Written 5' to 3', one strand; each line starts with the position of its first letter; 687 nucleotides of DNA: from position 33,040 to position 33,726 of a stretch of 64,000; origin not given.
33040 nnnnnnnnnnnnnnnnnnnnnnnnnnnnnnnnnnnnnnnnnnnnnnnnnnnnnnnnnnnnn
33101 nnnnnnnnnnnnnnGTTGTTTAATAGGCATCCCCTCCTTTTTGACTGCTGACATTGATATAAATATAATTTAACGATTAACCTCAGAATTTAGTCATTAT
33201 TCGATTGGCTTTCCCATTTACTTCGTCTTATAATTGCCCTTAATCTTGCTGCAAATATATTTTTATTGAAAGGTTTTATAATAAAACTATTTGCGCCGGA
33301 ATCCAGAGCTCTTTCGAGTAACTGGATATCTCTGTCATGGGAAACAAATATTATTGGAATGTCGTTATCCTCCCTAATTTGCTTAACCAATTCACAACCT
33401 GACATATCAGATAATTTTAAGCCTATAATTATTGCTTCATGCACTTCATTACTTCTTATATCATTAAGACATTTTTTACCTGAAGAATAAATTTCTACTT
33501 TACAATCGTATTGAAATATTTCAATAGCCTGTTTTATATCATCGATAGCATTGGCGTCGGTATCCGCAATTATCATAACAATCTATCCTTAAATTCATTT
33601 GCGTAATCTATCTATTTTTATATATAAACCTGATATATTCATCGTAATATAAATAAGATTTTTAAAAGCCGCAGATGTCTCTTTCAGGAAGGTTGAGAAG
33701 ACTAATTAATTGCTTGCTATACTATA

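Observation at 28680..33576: Exported, lipid-anchored transhydroxylase-like molybdoenzyme with no obvious quinone- or heme-linked partner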

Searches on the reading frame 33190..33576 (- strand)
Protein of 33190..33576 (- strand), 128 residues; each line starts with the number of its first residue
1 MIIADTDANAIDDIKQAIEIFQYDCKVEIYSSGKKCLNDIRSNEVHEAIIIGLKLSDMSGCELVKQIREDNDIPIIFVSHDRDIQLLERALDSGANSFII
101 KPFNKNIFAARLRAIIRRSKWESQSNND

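Call 3: search_protein_families(library=pfam, proteins=[window:33190-33576:-], max_evalue=0.01)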
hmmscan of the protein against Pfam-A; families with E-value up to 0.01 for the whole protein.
window:33190-33576:- (128 aa): 1 family
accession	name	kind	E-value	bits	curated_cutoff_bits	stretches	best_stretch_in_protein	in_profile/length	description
PF00072.30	Response_reg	-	2.5e-18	66.7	30.2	1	2-111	2-109/111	Response regulator receiver domain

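Call 4: search_protein_families(library=ncbifam, proteins=[window:33190-33576:-], max_evalue=0.01)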
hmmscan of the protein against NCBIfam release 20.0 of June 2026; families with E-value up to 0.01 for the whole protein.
window:33190-33576:- (128 aa): 80 families (the best 25 are shown)
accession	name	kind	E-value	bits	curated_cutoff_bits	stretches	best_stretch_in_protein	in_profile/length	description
NF041733.1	resp_reg_CseB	equivalog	1.5e-17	63.8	350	1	18-125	18-124/228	two-component system response regulator CseB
NF040689.1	MtrAB_MtrA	equivalog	1.1e-15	57.5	300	1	9-123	8-120/219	MtrAB system response regulator MtrA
NF045991.1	RespRegCtrARhodob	equivalog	1.3e-15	57.8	350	1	26-125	26-125/224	response regulator transcription factor CtrA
NF012227.0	AdeR_RR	equivalog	9.5e-15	54.7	340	1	30-127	41-137/239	efflux system response regulator transcription factor AdeR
NF008296.0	PRK11083.1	equivalog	1.2e-14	54.2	273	1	22-124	25-126/228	two-component system response regulator CreB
NF041734.1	resp_reg_RppA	equivalog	1.4e-13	50.7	250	1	24-120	24-122/229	two-component system response regulator RppA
TIGR01387.1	cztR_silR_copR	subfamily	1.1e-12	48.1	279.2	1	26-124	24-122/218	heavy metal response regulator transcription factor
NF045944.1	ResRegRpaBCyano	equivalog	1.2e-12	47.7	330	1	15-124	14-120/229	response regulator transcription factor RpaB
NF007928.2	PRK10643.1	equivalog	1.6e-12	47.6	330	1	3-125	5-125/216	two-component system response regulator PmrA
NF053854.1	RespRegPhoBBctds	equivalog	1.6e-12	47.3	270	1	9-125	9-124/225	two-component system response regulator PhoB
NF006900.1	PRK09390.1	equivalog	2e-12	47.1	255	1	22-125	26-129/203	response regulator FixJ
NF041946.1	LuxO_transreg_Vib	equivalog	2.4e-12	46.4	800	1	23-122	19-118/463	quorum-sensing sigma-54 dependent transcriptional regulator LuxO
TIGR02154.1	PhoB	equivalog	2.5e-12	46.6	296.2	1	8-123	11-127/226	phosphate regulon transcriptional regulator PhoB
NF008199.0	PRK10955.1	equivalog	7.3e-12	45.7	341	1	3-127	6-126/232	envelope stress response regulator transcription factor CpxR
NF033117.2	vanR_ACDEGLN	exception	2.3e-11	43.7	350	1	16-124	12-121/226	VanR-ABDEGLN family response regulator transcription factor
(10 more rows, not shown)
